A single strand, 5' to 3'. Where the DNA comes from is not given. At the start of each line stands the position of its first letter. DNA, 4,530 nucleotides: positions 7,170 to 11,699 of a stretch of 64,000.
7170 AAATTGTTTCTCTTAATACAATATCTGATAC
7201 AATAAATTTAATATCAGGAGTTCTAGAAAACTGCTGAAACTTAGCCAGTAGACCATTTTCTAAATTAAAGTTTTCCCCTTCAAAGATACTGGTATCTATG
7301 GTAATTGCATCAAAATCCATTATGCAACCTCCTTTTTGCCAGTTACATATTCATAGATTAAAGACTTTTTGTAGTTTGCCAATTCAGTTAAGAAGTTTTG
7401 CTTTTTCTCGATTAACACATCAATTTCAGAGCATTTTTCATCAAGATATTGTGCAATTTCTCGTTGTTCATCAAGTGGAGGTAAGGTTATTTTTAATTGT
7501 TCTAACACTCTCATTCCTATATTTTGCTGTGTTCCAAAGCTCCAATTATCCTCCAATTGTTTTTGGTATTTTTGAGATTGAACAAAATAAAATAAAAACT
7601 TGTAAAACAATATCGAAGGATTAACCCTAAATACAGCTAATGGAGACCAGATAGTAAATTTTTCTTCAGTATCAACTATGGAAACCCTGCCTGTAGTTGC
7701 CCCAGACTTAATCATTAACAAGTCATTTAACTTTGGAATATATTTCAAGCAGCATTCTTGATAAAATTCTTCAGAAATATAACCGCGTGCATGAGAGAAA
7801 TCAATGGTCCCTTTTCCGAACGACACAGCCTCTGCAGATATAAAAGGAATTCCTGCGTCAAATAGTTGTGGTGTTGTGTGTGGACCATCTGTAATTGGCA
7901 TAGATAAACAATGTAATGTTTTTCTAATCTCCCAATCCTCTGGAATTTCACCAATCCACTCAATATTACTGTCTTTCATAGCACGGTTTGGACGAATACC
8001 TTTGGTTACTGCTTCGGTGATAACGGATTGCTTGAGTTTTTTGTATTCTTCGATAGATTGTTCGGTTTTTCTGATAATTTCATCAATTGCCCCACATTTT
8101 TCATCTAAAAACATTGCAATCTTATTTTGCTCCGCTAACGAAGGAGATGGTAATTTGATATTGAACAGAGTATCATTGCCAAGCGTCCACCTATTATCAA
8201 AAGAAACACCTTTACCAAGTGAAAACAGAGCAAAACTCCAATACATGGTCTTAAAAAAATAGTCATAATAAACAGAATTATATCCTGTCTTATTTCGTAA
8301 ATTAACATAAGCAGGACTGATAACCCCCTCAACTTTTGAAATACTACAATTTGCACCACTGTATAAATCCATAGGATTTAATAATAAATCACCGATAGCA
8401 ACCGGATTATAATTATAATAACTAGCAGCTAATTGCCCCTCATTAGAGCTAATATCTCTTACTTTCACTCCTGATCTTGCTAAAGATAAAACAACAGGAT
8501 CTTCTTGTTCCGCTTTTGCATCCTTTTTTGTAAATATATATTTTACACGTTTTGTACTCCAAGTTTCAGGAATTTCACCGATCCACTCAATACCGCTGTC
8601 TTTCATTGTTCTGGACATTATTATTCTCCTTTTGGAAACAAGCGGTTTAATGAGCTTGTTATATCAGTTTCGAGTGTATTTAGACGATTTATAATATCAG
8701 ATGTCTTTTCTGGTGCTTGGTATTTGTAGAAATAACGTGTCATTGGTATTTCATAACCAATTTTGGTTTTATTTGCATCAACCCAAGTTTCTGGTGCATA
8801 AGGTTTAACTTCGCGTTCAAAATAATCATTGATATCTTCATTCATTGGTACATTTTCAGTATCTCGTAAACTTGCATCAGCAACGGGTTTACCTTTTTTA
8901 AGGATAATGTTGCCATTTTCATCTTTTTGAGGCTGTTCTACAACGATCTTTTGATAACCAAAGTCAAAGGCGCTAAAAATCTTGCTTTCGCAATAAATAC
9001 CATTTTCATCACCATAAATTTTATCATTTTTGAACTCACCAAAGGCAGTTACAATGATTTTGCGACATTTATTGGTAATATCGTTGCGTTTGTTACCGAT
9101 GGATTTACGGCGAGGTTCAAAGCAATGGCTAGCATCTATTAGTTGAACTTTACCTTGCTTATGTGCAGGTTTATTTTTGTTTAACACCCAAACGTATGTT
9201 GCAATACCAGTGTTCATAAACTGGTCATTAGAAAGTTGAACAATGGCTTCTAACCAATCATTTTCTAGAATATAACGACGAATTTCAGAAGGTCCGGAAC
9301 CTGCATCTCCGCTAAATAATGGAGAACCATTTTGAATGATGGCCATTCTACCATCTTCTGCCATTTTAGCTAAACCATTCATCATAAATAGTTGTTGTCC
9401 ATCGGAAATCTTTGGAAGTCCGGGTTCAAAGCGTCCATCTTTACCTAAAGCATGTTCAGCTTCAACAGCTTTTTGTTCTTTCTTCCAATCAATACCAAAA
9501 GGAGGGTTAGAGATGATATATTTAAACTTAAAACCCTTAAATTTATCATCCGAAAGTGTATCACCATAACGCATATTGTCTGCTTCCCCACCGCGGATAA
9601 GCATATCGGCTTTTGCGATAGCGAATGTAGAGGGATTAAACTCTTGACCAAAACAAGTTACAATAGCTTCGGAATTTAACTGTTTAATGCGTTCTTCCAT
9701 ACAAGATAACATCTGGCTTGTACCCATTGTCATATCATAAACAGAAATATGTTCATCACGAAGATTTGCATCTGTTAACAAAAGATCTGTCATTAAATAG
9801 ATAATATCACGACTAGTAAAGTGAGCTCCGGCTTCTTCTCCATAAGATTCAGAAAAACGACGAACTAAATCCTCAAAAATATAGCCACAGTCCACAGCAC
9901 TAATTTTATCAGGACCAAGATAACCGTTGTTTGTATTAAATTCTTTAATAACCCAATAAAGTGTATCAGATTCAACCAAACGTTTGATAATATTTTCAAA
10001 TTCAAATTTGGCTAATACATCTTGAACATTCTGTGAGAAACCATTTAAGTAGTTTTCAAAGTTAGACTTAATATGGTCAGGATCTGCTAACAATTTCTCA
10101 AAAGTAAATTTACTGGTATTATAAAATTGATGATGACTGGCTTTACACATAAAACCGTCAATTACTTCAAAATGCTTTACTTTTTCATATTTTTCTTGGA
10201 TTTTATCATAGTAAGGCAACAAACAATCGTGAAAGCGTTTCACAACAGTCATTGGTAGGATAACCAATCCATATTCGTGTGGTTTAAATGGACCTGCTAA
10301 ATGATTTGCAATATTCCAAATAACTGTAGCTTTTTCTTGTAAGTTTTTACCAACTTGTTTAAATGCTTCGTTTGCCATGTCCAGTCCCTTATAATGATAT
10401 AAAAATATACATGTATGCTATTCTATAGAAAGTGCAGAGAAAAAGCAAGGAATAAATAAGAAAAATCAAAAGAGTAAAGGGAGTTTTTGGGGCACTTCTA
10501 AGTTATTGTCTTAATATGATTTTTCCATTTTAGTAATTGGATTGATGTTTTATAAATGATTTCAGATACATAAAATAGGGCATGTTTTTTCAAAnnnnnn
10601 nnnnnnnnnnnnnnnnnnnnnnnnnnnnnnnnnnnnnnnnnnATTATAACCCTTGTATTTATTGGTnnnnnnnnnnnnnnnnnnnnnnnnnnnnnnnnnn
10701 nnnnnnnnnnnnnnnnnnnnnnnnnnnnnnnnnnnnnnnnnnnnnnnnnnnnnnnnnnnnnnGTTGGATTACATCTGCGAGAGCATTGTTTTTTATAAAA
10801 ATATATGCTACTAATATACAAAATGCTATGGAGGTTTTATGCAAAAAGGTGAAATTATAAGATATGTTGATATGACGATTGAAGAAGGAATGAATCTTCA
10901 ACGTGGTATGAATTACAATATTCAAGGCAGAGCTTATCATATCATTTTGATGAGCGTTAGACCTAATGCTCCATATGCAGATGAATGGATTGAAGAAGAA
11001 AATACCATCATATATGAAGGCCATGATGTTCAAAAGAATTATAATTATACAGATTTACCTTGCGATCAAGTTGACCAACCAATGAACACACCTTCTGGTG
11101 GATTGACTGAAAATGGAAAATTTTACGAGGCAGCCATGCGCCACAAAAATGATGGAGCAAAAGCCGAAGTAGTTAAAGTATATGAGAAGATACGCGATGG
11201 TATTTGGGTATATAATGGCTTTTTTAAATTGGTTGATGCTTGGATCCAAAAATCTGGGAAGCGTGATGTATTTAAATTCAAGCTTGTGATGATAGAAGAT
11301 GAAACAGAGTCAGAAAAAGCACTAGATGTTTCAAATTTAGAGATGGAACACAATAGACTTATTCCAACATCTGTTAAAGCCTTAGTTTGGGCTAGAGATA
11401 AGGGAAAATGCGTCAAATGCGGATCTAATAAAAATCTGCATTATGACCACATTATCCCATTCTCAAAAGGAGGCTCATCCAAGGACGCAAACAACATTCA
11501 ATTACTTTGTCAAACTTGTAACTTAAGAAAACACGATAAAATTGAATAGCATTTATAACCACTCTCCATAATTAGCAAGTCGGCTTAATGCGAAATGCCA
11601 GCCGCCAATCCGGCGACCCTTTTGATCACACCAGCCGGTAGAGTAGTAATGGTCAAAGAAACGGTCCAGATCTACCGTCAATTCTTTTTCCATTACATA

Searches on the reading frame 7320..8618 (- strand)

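Call 27: search_protein_families(library=pfam, proteins=[window:7320-8618:-], max_evalue=0.001)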
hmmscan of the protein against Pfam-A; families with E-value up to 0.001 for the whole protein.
window:7320-8618:- (432 aa): 1 family
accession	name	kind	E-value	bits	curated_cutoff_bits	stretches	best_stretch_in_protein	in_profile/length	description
PF01420.25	Methylase_S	-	2.7e-19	70.4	22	1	257-397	32-154/168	Type I restriction modification DNA specificity domain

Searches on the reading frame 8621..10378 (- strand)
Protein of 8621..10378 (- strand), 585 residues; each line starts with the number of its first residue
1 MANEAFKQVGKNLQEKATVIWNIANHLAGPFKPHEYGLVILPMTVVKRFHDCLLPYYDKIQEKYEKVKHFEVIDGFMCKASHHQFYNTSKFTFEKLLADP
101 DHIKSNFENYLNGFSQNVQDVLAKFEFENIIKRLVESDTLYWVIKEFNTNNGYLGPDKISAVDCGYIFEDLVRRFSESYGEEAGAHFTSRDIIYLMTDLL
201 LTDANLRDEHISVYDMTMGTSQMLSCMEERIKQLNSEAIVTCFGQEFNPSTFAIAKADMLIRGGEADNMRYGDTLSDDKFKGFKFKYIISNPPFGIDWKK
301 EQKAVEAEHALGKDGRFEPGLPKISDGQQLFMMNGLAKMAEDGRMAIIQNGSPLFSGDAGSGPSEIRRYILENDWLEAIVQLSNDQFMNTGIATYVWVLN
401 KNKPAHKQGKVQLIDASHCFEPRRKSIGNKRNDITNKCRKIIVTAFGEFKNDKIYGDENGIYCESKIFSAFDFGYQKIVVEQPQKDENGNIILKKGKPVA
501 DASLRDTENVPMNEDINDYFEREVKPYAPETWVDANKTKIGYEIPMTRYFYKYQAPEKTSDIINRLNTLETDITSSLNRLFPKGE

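Call 27: search_protein_families(library=pfam, proteins=[window:8621-10378:-], max_evalue=0.001)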
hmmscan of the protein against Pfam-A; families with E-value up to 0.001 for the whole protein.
window:8621-10378:- (585 aa): 3 families
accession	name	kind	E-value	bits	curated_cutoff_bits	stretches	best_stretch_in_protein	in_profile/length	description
PF02384.22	N6_Mtase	-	7.4e-54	183.6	20.4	1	165-455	7-281/311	N-6 DNA Methylase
PF12161.14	HsdM_N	-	2.5e-21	77.2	24.5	1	19-147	4-135/135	HsdM N-terminal domain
PF07669.17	Eco57I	-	6.7e-07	30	25.3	1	276-385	59-168/171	Eco57I restriction-modification methylase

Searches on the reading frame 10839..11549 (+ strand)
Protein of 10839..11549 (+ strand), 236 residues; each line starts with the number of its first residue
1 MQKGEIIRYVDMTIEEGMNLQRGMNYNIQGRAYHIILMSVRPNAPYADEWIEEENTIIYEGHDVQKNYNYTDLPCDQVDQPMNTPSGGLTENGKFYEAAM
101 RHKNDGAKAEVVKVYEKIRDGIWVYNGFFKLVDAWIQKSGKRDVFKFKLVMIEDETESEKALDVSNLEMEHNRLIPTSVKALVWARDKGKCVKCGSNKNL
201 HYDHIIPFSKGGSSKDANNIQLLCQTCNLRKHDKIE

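Call 27: search_protein_families(library=pfam, proteins=[window:10839-11549:+], max_evalue=0.001)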
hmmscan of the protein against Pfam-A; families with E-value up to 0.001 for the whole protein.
window:10839-11549:+ (236 aa): 3 families
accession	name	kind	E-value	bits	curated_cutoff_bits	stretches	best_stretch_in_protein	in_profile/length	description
PF01844.29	HNH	-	2.9e-11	43.8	21.4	1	191-234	1-47/47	HNH endonuclease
PF14279.12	HNH_5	-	4.6e-09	36.5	27.5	1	191-235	1-47/56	HNH endonuclease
PF02182.23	SAD_SRA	-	5.9e-06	26.5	30.7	1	19-154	28-147/148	SAD/SRA domain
